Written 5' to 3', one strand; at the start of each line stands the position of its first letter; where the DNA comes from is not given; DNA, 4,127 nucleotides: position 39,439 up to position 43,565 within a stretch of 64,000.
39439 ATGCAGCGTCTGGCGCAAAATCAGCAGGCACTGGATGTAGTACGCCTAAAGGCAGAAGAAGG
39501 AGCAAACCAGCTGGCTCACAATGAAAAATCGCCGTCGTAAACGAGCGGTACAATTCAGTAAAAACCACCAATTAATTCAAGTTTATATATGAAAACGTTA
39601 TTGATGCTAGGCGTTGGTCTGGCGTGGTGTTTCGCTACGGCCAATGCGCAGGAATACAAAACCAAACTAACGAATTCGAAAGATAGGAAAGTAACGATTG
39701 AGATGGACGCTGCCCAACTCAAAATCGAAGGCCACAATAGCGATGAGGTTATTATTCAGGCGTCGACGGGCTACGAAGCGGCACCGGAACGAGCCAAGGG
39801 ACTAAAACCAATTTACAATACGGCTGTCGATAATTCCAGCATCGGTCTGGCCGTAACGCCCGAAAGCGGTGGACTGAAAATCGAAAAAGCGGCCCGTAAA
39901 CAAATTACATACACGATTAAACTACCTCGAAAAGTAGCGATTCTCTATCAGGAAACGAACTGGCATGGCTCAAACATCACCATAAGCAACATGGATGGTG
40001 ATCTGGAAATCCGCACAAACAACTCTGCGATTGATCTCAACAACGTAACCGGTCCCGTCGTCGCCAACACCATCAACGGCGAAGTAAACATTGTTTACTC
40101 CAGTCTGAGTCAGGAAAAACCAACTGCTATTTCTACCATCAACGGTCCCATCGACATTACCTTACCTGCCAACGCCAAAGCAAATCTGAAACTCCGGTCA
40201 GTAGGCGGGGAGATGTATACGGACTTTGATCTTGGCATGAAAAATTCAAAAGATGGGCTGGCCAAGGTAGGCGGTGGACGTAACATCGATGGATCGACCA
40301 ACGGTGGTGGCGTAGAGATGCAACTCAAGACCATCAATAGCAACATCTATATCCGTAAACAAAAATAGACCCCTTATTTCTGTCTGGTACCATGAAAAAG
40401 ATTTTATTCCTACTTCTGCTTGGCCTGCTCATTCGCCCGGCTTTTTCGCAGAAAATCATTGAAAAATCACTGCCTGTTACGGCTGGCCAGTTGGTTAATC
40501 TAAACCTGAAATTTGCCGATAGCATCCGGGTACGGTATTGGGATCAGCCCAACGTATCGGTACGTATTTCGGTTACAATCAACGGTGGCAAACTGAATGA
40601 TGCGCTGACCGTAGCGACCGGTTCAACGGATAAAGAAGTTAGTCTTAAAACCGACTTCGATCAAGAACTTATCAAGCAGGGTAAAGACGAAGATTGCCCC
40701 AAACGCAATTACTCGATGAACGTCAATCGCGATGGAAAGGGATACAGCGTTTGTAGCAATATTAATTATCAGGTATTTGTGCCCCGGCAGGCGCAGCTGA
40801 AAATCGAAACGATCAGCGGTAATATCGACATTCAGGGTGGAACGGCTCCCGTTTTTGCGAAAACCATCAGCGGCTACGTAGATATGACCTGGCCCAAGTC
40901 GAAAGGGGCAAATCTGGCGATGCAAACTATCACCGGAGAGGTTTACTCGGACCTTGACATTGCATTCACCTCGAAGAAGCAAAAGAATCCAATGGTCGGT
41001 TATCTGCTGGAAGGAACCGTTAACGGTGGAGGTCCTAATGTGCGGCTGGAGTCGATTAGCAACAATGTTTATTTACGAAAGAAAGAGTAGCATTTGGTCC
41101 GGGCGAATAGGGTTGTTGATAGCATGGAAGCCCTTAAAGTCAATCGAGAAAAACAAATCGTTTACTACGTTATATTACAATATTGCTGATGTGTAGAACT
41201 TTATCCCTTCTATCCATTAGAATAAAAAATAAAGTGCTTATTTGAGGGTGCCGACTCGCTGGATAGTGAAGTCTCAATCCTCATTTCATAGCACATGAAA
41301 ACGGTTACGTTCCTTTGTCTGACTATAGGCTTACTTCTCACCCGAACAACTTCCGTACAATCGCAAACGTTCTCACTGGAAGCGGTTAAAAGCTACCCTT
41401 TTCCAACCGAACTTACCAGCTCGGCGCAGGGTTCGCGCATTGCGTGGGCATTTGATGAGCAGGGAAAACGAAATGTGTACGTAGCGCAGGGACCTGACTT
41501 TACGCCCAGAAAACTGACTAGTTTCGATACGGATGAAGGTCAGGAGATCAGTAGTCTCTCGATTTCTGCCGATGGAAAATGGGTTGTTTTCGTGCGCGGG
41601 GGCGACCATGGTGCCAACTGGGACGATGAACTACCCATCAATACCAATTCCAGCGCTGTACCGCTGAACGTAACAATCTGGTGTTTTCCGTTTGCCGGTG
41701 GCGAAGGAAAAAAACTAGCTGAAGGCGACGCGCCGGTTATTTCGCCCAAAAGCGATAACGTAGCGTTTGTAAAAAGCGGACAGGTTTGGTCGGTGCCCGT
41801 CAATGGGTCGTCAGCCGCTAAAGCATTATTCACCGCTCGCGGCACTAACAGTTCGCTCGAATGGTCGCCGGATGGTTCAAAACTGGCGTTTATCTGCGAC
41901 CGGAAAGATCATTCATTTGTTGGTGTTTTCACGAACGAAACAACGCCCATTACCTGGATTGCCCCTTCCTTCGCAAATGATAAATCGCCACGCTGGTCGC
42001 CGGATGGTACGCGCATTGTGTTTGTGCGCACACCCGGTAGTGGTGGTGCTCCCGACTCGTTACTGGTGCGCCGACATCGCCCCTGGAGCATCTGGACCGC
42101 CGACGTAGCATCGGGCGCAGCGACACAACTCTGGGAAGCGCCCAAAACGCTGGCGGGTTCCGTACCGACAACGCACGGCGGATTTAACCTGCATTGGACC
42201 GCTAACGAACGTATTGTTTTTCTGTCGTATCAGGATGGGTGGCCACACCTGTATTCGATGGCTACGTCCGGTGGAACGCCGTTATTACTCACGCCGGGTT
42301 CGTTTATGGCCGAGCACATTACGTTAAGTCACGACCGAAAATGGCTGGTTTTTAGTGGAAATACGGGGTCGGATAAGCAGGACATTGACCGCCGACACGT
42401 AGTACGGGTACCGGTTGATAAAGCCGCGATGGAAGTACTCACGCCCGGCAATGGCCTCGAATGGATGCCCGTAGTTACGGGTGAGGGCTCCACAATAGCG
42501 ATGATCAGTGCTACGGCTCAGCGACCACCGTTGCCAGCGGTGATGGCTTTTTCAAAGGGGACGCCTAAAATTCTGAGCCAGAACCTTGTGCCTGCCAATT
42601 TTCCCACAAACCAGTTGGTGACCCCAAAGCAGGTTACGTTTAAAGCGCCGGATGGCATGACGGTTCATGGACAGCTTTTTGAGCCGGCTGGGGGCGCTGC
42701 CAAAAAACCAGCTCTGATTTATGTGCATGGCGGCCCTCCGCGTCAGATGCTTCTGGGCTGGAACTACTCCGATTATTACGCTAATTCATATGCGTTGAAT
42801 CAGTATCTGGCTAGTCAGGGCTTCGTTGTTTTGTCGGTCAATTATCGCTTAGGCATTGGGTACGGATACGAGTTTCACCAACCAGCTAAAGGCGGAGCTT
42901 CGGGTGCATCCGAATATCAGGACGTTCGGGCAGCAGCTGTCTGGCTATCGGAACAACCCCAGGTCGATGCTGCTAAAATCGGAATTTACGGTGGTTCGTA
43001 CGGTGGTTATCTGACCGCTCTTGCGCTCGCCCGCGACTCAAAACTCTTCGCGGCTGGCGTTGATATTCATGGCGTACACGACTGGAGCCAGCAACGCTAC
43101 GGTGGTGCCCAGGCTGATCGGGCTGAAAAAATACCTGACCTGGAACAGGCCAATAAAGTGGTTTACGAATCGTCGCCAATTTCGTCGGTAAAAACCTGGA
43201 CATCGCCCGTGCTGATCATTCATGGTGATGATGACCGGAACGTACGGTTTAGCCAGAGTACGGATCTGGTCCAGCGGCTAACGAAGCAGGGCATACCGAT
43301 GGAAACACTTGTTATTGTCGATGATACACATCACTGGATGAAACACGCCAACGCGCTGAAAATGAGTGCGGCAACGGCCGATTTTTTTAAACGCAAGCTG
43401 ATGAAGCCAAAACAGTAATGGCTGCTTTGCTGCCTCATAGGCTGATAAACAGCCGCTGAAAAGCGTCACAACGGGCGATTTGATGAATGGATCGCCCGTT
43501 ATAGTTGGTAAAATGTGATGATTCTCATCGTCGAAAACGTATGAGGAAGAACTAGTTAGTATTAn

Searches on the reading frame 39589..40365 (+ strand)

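Call 8: search_protein_families(library=pfam, proteins=[window:39589-40365:+], max_evalue=0.001)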
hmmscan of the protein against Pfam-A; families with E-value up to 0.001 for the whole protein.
window:39589-40365:+ (259 aa): 1 family
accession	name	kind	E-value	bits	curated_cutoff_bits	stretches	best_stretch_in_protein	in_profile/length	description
PF13349.12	DUF4097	-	1.5e-05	24.9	22.9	1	138-213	138-212/247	Toastrack DUF4097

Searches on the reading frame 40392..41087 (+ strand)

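Call 8: search_protein_families(library=pfam, proteins=[window:40392-41087:+], max_evalue=0.001)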
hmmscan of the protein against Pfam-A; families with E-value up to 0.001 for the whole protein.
window:40392-41087:+ (232 aa): 1 family
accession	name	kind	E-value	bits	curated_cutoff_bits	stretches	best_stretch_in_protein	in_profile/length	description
PF13349.12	DUF4097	-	6.5e-05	22.8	22.9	1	99-199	157-223/247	Toastrack DUF4097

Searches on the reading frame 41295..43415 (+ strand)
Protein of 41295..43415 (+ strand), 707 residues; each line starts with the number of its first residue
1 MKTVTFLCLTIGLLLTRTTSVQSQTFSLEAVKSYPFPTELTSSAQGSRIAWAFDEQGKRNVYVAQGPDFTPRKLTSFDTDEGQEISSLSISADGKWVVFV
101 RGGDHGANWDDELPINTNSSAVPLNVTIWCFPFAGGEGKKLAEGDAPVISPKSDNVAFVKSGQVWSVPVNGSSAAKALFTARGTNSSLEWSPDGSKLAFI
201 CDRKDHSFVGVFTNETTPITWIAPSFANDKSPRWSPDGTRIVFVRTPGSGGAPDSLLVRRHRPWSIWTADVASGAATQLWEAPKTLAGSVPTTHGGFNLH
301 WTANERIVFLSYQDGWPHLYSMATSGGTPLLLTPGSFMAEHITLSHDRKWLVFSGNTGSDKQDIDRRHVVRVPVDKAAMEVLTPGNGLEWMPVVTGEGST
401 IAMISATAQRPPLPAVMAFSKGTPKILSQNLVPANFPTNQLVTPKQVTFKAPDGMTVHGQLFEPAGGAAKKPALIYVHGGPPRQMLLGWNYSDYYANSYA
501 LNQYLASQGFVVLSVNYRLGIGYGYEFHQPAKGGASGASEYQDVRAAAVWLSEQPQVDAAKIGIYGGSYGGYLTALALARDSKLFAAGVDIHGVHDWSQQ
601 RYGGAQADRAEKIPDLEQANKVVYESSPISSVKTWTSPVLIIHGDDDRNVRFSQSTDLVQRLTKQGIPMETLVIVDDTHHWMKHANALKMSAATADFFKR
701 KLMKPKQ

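Call 8: search_protein_families(library=pfam, proteins=[window:41295-43415:+], max_evalue=0.001)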
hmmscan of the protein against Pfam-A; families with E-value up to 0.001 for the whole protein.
window:41295-43415:+ (707 aa): 11 families
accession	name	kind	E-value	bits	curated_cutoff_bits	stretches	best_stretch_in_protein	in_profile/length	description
PF00326.27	Peptidase_S9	-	1.1e-41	143.1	22.6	1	503-702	8-210/213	Prolyl oligopeptidase family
PF07676.18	PD40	-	6.2e-19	67.9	20.9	1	225-254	7-35/38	WD40-like Beta Propeller Repeat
PF20434.5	BD-FAE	-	1.7e-16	60.8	26.8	1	461-662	3-215/215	BD-FAE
PF00930.27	DPPIV_N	-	4.8e-12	45.7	22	1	302-391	245-333/354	Dipeptidyl peptidase IV (DPP IV) N-terminal region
PF02129.25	Peptidase_S15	-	5.7e-11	43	23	1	500-605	46-142/262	X-Pro dipeptidyl-peptidase (S15 family)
PF01738.24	DLH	-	7.9e-08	32.6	21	1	541-696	78-204/217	Dienelactone hydrolase family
PF00561.26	Abhydrolase_1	-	4e-07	30.4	25.8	1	472-591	1-100/245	alpha/beta hydrolase fold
PF08840.17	BAAT_C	-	6.1e-05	23.6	20.9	0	547-595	9-56/210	BAAT / Acyl-CoA thioester hydrolase C terminal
PF07859.19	Abhydrolase_3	-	0.00015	22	25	1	475-682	2-209/210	alpha/beta hydrolase fold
PF12146.15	Hydrolase_4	-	0.00027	20.8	27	0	632-665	187-220/239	Serine aminopeptidase, S33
PF05448.18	AXE1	-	0.00099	18.4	21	0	541-579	157-195/321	Acetyl xylan esterase (AXE1)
